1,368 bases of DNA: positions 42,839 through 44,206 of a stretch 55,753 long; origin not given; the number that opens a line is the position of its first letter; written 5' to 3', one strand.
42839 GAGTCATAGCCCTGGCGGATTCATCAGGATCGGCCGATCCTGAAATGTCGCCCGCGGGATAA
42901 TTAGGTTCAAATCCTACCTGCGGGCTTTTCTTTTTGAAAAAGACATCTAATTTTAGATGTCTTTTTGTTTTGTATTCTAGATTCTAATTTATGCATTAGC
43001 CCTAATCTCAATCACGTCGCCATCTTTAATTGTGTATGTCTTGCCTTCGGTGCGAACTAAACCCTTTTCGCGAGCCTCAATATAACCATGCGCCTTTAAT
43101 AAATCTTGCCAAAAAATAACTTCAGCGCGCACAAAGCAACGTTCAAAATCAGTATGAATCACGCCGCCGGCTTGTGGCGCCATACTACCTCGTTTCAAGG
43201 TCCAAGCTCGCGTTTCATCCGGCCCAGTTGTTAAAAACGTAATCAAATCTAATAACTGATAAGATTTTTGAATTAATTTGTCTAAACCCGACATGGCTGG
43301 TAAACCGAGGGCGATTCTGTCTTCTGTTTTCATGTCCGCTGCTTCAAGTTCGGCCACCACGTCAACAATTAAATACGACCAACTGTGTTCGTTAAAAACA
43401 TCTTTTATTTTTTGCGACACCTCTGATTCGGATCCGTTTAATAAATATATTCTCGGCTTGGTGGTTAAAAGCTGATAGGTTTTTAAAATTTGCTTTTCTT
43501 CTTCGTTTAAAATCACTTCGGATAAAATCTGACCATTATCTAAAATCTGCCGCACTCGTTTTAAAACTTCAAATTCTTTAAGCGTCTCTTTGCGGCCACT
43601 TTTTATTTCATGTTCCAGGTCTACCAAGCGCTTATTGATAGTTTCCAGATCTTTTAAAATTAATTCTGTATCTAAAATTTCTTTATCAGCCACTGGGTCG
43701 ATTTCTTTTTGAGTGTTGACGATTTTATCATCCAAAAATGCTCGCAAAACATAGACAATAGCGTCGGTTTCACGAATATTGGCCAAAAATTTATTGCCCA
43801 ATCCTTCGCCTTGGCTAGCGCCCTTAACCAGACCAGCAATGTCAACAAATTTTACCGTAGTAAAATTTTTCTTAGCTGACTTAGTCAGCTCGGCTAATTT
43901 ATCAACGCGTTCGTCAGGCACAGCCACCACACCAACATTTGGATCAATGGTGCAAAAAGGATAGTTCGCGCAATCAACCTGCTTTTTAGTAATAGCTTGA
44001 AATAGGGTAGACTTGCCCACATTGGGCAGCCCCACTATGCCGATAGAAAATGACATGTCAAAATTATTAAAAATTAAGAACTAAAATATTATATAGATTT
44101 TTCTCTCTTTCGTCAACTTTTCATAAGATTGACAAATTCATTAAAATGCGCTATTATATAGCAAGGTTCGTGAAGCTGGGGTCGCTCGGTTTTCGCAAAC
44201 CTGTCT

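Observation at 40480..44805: Cluster of GC-rich, individually insulated orphan cassettes embedded among AT-rich native genes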

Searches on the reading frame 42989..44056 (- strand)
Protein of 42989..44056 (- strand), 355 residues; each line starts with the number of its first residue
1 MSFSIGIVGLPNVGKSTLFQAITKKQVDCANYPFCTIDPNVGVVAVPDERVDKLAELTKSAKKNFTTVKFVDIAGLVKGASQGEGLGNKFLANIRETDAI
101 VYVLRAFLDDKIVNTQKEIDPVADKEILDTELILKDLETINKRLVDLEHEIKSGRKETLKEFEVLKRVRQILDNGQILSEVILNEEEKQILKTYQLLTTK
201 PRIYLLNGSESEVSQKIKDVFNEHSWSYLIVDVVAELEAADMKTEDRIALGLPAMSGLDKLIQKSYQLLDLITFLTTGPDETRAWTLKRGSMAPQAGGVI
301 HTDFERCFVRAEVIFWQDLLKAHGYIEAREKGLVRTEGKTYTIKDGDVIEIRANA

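Call 40: find_related_loci(query=window:42992-44056:-, collection=genome_contigs, flank=6000)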
Query window:42992-44056:- (355 aa) in genome_contigs; peptide patterns used: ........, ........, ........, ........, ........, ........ (x = any residue, [..] = any of these).
357 stretches matched a pattern; 229 encode a relative of the query (tblastn E <= 1e-3); the best 80 are kept; 80 distinct loci.
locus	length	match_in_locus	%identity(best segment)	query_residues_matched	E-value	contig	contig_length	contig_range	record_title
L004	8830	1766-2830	69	1-355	4e-166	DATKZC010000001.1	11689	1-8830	MAG TPA_asm: Candidatus Paceibacterota bacterium isolate SMAG_U14235 k141_1996872, whole genome shotgun sequence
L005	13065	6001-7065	71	1-355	1e-165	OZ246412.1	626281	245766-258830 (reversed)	MAG: uncultured Candidatus Saccharibacteria bacterium isolate binchicken_co115_121 genome assembly, chromosome: 1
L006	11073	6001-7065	68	1-355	2e-163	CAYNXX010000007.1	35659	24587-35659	MAG TPA_asm: uncultured Candidatus Saccharibacteria bacterium isolate SRP093762_co1_181 genome assembly, contig: NODE_72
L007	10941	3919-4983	67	1-355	9e-161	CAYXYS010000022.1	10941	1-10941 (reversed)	MAG TPA_asm: uncultured Candidatus Saccharibacteria bacterium isolate binchicken_co19_586 genome assembly, contig: NODE_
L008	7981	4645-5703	66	1-353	2e-160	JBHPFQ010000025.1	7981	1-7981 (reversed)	Patescibacteria group bacterium isolate SAG AM-311-K04 NODE_25_length_7981_cov_25.520818, whole genome shotgun sequence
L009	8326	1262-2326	66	1-355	2e-159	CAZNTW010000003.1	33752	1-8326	MAG TPA_asm: uncultured Gammaproteobacteria bacterium isolate binchicken_co387_694 genome assembly, contig: NODE_816_len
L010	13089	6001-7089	68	1-355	3e-159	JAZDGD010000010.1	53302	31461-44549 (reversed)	MAG: Patescibacteria group bacterium isolate MEGAHIT-group-0.234 k141_1517578, whole genome shotgun sequence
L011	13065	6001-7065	64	1-355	6e-159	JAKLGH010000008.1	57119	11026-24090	MAG: Patescibacteria group bacterium isolate RA.bin35 RA.bin35_8, whole genome shotgun sequence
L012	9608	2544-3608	65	1-355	2e-158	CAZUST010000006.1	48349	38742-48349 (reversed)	MAG TPA_asm: uncultured Candidatus Saccharibacteria bacterium isolate binchicken_co20_145 genome assembly, contig: NODE_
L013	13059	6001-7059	67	1-353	8e-157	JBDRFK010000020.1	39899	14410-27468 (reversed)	MAG: bacterium isolate MEGAHIT-group-1.37 k141_12357037, whole genome shotgun sequence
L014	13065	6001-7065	65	1-355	3e-156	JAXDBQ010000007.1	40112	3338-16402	MAG: Patescibacteria group bacterium isolate POMEDNA-B22 Raw2_k127_600350, whole genome shotgun sequence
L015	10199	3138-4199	65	1-355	2e-156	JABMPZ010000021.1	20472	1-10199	MAG: Parcubacteria group bacterium isolate bin.460 k141_1486607, whole genome shotgun sequence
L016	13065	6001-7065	64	1-355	2e-156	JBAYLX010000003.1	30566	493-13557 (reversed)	MAG: Candidatus Paceibacterota bacterium isolate SO_2016_LW1_25 scaffold01231_LW64-88_2016, whole genome shotgun sequenc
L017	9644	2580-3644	65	1-355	6e-156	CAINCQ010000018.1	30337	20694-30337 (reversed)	uncultured bacterium isolate AM-2014-D8_bin-0821 genome assembly, contig: bin-0821:18/42, whole genome shotgun sequence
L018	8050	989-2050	65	2-355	2e-155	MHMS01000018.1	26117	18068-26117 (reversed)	MAG: Candidatus Niyogibacteria bacterium RIFCSPLOWO2_12_FULL_41_13 rifcsplowo2_12_scaffold_4524, whole genome shotgun se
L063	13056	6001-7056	51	5-352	7e-110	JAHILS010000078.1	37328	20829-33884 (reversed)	MAG: Patescibacteria group bacterium isolate KR13_N2.mb.36 KR13_N2.mb.36_k141_402177, whole genome shotgun sequence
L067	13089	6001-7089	49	5-352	2e-109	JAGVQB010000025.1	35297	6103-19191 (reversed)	MAG: bacterium isolate DeMMO3_34 c_000000017391, whole genome shotgun sequence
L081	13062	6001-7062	51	3-352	5e-108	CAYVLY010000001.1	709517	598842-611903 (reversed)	MAG TPA_asm: uncultured Gammaproteobacteria bacterium isolate SRP167671_co2_208 genome assembly, contig: NODE_3_length_7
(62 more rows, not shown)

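Call 55: search_protein_families(library=pfam, proteins=[L063:3884-4993:-, L063:5290-5814:-, L063:7893-9080:-, L081:4449-5678:-, L081:10613-11224:+, L067:2044-2892:-, L067:2998-4437:-, L067:4492-5634:+, L081:7148-7816:-], max_evalue=0.01)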
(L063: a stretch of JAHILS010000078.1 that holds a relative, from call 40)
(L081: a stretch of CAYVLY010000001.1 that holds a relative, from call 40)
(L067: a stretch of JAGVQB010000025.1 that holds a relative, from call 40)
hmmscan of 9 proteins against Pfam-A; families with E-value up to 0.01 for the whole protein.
L063:3884-4993:- (370 aa): 0 families

L063:5290-5814:- (175 aa): 1 family
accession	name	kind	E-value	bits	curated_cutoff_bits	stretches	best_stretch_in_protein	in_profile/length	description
PF18931.5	DUF5680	-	5.2e-05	24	25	1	85-169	20-104/104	Domain of unknown function (DUF5680)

L063:7893-9080:- (396 aa): 1 family
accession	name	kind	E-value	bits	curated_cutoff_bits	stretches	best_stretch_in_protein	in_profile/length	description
PF01464.25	SLT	-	6.4e-07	29.4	21.3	1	240-324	30-109/117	Transglycosylase SLT domain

L081:4449-5678:- (410 aa): 1 family
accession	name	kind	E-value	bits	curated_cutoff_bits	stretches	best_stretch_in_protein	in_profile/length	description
PF13202.12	EF-hand_5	-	0.0039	17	25.9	1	256-273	8-25/25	EF hand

L081:10613-11224:+ (204 aa): 0 families

L067:2044-2892:- (283 aa): 0 families

L067:2998-4437:- (480 aa): 0 families

L067:4492-5634:+ (381 aa): 0 families

L081:7148-7816:- (223 aa): 0 families

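Call 77: find_encoding_contigs(protein=window:42989-44056:-, flank=6000, max_places=10)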
Protein window:42989-44056:- (355 aa): 3 contigs read that carry it; 2 places shown.
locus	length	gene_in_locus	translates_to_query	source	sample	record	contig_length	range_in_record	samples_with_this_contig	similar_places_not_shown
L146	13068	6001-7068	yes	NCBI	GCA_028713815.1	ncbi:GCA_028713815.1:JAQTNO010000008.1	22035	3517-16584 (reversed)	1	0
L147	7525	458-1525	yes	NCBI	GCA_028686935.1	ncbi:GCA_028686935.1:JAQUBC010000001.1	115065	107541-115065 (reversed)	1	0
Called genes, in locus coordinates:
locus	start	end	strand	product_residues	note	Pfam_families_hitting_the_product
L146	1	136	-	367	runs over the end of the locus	-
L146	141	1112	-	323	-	PF01073:3Beta_HSD, PF01370:Epimerase, PF02719:Polysacc_synt_2, PF04321:RmlD_sub_bind, PF07993:NAD_binding_4, PF16363:GDP_Man_Dehyd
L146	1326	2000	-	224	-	PF12686:DUF3800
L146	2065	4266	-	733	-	PF13491:FtsK_4TM, PF17854:FtsK_alpha, PF01580:FtsK_SpoIIIE, PF09397:FtsK_gamma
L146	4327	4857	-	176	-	PF03703:bPH_2 (weak)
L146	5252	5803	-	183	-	-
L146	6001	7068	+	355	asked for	PF01926:MMR_HSR1, PF02421:FeoB_N, PF06071:YchF-GTPase_C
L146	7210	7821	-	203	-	-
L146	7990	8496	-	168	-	-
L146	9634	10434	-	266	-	PF04055:Radical_SAM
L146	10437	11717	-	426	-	PF27218:MJ0043_C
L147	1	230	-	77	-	?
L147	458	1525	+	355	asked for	PF01926:MMR_HSR1, PF02421:FeoB_N, PF06071:YchF-GTPase_C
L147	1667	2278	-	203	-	-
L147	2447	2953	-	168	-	-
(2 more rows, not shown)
